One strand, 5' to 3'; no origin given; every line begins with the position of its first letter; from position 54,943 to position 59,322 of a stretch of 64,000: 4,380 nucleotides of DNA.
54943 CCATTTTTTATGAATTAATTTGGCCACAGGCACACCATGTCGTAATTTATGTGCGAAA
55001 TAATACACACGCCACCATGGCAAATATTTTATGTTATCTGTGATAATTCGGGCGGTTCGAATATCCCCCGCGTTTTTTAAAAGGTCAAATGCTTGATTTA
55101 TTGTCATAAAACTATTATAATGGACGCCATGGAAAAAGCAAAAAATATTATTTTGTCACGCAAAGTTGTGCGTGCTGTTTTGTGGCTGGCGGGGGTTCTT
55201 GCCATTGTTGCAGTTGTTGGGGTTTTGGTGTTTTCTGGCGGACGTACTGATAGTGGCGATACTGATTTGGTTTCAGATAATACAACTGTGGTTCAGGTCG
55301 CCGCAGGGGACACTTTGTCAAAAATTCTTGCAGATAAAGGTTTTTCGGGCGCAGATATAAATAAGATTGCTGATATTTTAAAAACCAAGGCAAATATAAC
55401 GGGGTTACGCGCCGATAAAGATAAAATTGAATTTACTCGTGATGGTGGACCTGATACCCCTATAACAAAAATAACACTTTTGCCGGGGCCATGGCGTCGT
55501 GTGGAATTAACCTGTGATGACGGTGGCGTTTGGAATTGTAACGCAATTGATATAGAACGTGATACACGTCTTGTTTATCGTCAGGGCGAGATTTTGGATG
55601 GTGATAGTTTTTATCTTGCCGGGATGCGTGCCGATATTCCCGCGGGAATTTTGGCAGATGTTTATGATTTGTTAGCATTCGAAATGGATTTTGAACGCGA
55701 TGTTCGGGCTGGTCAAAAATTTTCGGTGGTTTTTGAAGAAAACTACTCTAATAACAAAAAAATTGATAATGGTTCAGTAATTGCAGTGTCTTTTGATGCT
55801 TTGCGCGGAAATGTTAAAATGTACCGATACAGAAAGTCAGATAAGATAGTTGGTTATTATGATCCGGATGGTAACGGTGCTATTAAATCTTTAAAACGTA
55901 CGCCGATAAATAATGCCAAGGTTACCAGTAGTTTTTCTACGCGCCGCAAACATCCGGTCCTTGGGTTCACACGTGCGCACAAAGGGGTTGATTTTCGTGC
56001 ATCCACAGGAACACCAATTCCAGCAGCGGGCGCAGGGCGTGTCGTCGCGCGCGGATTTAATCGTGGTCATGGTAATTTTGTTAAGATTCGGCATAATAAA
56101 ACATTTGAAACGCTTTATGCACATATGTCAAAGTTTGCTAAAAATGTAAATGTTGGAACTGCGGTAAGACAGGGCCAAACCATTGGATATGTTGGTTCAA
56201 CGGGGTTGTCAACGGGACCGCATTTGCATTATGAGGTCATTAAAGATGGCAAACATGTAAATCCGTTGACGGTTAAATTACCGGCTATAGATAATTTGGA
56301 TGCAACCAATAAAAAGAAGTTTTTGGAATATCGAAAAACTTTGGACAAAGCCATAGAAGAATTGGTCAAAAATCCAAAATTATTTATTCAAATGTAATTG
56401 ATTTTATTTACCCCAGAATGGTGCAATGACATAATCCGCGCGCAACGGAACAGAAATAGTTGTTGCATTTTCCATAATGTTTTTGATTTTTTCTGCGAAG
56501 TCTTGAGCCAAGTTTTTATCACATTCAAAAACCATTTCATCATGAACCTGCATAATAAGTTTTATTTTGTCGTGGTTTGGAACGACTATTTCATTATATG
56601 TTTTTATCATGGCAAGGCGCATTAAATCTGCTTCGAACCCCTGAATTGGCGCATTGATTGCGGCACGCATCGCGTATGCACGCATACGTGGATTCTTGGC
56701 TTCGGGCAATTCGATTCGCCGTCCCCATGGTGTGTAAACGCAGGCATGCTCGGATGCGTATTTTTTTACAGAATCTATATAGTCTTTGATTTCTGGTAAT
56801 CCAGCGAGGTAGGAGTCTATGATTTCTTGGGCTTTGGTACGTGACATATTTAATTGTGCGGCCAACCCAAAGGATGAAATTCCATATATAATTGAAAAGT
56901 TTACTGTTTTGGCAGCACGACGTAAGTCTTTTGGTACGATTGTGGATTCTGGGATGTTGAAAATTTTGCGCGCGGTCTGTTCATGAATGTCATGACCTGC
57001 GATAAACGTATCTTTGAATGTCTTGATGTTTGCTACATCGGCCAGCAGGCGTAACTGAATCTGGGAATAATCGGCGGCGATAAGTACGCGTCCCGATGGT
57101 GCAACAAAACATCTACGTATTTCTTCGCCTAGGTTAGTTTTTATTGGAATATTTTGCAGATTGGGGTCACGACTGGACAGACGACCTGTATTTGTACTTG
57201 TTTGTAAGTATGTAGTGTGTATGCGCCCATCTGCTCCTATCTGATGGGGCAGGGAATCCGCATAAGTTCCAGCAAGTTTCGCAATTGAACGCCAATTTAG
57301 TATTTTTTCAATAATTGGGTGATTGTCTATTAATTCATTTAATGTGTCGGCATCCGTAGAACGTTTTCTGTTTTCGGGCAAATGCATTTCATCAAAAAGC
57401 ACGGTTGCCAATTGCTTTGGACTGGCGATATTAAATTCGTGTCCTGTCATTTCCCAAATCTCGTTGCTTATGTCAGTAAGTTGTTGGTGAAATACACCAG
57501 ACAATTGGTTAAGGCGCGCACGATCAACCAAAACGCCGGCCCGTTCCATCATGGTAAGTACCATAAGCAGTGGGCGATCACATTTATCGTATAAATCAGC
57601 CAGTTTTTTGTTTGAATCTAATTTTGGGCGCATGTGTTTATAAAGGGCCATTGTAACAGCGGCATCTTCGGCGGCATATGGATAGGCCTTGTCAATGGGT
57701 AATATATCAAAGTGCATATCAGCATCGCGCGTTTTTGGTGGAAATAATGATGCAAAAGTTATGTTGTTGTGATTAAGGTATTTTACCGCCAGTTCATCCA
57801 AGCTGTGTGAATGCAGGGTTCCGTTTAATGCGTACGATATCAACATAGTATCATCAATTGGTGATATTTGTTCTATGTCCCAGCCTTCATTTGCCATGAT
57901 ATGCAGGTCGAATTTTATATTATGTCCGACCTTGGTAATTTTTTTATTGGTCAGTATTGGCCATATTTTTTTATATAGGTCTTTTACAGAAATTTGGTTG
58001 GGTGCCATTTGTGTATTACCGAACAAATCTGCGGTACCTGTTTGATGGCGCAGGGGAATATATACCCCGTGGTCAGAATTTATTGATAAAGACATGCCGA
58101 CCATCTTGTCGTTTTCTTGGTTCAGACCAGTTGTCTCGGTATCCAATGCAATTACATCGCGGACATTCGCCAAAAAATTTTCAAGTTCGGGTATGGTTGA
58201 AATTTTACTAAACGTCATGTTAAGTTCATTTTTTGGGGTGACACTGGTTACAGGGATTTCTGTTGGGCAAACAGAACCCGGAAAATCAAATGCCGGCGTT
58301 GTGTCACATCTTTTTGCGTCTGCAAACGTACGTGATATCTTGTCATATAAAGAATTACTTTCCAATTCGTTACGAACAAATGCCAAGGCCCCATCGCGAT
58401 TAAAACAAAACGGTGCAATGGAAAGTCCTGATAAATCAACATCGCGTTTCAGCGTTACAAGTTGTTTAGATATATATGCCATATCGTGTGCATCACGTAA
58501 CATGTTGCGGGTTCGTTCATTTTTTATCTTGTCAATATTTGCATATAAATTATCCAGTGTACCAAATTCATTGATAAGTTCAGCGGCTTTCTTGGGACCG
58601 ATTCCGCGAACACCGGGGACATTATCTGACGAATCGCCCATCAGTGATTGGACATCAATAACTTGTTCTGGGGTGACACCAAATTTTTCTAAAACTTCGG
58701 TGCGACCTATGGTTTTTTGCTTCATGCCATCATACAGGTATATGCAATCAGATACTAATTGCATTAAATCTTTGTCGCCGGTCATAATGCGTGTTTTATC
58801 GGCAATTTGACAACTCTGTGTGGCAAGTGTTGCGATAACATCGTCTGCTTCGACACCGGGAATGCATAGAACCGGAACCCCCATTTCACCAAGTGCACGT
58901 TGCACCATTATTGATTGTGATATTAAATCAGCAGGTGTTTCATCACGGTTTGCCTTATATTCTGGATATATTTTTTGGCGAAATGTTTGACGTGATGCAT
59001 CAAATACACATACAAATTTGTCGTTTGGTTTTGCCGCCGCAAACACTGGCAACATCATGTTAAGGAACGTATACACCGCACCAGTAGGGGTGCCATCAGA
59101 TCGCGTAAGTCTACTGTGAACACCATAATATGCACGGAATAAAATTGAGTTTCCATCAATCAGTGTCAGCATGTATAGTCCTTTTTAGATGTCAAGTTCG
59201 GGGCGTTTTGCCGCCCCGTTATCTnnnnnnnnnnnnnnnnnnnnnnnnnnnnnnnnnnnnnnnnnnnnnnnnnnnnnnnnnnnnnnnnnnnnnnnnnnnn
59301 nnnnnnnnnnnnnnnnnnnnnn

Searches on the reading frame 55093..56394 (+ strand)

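Call 22: search_protein_families(library=pfam, proteins=[window:55093-56394:+], max_evalue=0.01)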
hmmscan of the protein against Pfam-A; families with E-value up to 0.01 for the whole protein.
window:55093-56394:+ (434 aa): 3 families
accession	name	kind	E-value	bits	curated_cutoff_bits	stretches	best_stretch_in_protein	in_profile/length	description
PF01551.29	Peptidase_M23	-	3.9e-34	117.2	28.7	1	295-391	2-96/96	Peptidase family M23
PF19425.4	Csd3_N2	-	7.5e-05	23.1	27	1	178-281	22-120/122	Csd3 second domain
PF22310.2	NMB0315_dom_I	-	0.00057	20.6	27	0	68-109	7-48/83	NMB0315-like, domain I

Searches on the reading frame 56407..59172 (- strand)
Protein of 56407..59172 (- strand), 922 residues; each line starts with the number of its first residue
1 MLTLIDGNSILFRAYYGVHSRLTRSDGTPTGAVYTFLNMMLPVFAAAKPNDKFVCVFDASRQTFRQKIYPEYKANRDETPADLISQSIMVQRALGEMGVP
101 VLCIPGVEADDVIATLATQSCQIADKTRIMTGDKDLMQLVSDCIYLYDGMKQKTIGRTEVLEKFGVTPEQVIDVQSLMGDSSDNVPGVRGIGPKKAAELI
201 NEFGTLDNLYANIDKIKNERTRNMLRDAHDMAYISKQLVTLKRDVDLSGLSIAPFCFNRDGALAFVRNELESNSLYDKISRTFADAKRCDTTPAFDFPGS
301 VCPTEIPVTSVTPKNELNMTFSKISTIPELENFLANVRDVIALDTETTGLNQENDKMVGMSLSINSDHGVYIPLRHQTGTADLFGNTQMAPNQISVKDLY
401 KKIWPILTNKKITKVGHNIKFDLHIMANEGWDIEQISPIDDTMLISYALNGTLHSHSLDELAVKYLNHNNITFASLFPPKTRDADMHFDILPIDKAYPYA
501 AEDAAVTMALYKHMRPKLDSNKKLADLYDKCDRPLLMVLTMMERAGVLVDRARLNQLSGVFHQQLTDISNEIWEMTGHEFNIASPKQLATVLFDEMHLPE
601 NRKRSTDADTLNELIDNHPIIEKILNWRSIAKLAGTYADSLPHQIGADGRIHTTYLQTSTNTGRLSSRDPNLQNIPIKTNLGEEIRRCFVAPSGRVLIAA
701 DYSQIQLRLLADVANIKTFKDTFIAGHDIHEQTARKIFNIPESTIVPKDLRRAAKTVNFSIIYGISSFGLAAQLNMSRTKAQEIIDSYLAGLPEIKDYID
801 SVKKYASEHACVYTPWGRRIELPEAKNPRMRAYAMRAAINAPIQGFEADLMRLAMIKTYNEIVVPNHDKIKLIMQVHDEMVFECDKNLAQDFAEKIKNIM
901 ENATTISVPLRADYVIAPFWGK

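Call 22: search_protein_families(library=pfam, proteins=[window:56407-59172:-], max_evalue=0.01)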
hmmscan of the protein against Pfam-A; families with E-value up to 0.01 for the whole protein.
window:56407-59172:- (922 aa): 5 families
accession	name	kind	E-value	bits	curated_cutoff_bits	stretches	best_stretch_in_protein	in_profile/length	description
PF00476.26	DNA_pol_A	-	2.7e-126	422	34.3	1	552-921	2-380/381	DNA polymerase family A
PF02739.22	5_3_exonuc_N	-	1e-53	181.9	34.3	1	2-165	2-164/164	5'-3' exonuclease, N-terminal resolvase-like domain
PF01367.25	5_3_exonuc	-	3e-32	111.4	40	1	166-248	1-83/97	5'-3' exonuclease, C-terminal SAM fold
PF01612.26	DNA_pol_A_exo1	-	4.4e-27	95.4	23.6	1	324-519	4-173/173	3'-5' exonuclease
PF00929.31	RNase_T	-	0.0099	16.9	24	0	341-357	1-18/164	Exonuclease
